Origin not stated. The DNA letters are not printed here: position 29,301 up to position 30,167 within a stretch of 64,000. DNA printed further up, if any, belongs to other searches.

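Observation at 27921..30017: NadR-like P-loop kinase fused to a UGPase-like nucleotidyltransferase (DUF4301-type) domain, next to PnuC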

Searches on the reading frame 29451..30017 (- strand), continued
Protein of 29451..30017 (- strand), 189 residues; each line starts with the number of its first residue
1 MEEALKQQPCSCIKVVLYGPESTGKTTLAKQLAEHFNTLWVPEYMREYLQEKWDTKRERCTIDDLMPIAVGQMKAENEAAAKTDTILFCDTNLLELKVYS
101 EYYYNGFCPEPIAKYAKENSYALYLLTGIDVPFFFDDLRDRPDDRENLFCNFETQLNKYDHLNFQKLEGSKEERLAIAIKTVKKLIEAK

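Call 90: search_solved_structures(query=A5, max_evalue=0.001, show_alignments=5)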
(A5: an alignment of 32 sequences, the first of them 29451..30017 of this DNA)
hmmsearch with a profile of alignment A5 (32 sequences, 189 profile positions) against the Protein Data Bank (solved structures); distinct sequences matched with E-value up to 0.001: 12.
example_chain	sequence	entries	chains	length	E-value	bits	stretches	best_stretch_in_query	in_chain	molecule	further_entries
9x6f_A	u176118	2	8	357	5.5e-25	91.7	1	14-186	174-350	Nicotinamide-nucleotide adenylyltransferase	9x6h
1lw7_A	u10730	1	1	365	2.4e-18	70.1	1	15-187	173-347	TRANSCRIPTIONAL REGULATOR NADR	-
8x7f_A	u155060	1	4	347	3.4e-18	69.6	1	15-187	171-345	Trifunctional NAD biosynthesis/regulator protein NadR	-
9d2f_A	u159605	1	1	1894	1.4e-17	67.5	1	13-113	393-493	Adenylate kinase 9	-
3cmu_A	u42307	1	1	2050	3.7e-15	59.7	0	16-32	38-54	Protein recA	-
9fqr_Xf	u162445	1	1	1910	4.6e-15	59.4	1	12-65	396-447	Cilia- and flagella-associated protein 276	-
6gye_A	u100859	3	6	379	1.3e-12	51.4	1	15-165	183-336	Nicotinamide-nucleotide adenylyltransferase NadR family / Ribosylnicotinamide kinase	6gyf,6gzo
3cmt_A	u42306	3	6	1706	1.3e-12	51.4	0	16-32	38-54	Protein recA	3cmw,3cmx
3cmv_A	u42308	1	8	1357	6.8e-10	42.5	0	16-32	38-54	Protein recA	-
5vc7_A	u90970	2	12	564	0.00022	24.6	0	15-55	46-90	VCP-like ATPase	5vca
5g4g_A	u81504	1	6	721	0.0004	23.7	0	15-55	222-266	VCP-LIKE ATPASE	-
5g4f_A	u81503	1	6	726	0.00041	23.7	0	15-55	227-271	VCP-LIKE ATPASE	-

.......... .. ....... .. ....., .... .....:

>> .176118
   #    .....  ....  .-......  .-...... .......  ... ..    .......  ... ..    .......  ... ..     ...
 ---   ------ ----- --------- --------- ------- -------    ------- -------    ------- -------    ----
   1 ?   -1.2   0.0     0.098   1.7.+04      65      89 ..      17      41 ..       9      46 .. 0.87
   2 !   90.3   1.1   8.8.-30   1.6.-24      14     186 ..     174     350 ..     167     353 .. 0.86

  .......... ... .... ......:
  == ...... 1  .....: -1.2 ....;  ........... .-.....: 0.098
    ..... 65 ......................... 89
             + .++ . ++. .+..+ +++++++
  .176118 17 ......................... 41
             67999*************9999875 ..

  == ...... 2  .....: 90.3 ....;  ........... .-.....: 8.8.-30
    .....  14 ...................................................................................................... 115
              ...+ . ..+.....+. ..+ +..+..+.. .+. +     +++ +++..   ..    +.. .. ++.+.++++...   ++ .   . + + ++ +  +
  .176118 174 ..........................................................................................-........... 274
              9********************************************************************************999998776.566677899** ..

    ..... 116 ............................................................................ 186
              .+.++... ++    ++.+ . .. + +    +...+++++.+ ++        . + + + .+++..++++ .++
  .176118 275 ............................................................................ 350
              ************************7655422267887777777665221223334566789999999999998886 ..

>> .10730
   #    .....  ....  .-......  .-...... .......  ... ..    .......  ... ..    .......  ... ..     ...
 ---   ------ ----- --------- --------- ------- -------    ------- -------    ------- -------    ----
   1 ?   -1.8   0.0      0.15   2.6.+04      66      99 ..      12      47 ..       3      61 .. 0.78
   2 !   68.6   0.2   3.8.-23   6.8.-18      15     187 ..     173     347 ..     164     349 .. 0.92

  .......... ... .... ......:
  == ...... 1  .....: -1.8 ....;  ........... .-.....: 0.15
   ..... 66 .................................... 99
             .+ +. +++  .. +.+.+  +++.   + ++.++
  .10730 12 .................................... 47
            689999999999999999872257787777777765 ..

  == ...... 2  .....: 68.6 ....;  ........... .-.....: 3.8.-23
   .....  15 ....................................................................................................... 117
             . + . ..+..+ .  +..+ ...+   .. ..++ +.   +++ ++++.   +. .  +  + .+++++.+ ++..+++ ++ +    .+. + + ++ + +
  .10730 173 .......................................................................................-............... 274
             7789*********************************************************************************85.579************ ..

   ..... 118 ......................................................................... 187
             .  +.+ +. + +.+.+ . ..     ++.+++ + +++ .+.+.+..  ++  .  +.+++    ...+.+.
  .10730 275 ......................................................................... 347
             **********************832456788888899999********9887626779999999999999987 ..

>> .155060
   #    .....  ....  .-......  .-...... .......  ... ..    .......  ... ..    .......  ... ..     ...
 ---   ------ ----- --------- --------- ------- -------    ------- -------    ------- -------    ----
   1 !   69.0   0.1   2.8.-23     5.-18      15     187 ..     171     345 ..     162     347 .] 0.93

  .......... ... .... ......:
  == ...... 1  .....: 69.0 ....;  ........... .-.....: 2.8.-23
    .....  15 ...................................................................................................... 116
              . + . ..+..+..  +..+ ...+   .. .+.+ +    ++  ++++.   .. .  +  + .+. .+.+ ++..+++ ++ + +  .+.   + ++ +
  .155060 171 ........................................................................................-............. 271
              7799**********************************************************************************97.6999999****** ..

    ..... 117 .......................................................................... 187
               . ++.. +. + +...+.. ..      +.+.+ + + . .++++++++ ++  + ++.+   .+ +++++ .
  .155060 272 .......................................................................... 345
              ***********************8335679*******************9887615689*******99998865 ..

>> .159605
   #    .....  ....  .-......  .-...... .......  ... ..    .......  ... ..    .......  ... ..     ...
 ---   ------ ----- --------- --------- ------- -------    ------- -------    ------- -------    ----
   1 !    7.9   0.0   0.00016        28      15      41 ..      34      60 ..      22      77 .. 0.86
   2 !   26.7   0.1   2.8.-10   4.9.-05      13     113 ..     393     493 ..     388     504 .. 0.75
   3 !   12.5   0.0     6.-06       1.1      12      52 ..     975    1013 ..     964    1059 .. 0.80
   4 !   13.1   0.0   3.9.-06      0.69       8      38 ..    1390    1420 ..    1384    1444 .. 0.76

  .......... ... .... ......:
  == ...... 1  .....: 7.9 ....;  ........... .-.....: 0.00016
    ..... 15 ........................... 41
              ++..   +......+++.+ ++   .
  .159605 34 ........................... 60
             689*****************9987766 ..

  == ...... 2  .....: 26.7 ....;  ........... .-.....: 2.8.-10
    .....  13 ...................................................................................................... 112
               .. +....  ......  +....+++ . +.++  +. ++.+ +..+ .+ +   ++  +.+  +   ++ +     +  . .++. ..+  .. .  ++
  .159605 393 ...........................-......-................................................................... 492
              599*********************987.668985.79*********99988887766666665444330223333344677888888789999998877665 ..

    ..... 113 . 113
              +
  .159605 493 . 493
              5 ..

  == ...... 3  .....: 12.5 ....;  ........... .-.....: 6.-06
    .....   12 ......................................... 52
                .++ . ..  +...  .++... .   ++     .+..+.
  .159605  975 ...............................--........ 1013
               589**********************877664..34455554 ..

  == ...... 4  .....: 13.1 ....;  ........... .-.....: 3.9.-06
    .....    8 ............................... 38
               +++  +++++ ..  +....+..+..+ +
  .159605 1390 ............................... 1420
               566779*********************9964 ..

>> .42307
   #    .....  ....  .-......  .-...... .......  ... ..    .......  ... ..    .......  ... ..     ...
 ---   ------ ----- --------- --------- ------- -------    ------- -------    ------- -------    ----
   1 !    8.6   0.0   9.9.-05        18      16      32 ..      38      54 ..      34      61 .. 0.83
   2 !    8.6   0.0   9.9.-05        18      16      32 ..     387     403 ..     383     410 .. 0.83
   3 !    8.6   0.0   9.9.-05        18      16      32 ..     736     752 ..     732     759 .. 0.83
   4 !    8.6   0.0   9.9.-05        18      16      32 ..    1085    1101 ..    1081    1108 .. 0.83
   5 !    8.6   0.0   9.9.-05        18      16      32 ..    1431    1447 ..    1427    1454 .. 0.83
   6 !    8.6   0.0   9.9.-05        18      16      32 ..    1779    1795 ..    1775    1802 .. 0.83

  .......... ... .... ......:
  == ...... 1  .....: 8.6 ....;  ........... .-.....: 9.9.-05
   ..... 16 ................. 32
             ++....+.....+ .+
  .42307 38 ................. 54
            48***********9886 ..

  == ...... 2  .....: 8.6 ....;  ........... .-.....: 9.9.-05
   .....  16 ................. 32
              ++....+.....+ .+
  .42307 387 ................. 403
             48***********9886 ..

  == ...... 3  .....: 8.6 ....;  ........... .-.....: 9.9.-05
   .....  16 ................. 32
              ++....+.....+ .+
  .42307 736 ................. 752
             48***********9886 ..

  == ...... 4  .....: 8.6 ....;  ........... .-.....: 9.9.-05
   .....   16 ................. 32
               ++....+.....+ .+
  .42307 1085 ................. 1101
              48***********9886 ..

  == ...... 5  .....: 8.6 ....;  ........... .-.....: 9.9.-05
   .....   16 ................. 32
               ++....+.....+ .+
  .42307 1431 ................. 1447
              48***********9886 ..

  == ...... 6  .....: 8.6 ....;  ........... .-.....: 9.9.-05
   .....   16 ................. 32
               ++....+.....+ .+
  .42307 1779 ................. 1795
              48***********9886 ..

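Call 105: predict_structure(alignment_id=A5)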
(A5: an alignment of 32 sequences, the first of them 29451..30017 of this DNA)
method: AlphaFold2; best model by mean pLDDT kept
length: 189 residues; sequences in the alignment: 32
mean_pLDDT: 92.6   pTM: 0.89
mean pLDDT of the five models: 92.6, 92.4, 92.3, 91.2, 91.1
residues with pLDDT >= 90: 153; 70-90: 28; 50-70: 8; < 50: 0
segments of 3 or more residues with pLDDT < 50: none
pLDDT, mean of each block of 10 residues (from residue 1): 89 96 92 98 94 92 96 98 97 96 94 96 95 70 80 92 94 97 95
secondary structure, 60 per line:
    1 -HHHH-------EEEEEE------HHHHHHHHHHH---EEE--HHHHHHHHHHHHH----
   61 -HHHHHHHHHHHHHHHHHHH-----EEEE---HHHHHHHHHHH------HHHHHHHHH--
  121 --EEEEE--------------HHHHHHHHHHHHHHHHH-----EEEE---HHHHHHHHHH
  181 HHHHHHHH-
elements in order: H2-5 E13-18 H25-35 E39-41 H44-56 H62-80 E86-89 H93-103 H110-118 E123-127 H142-158 E164-167 H171-188
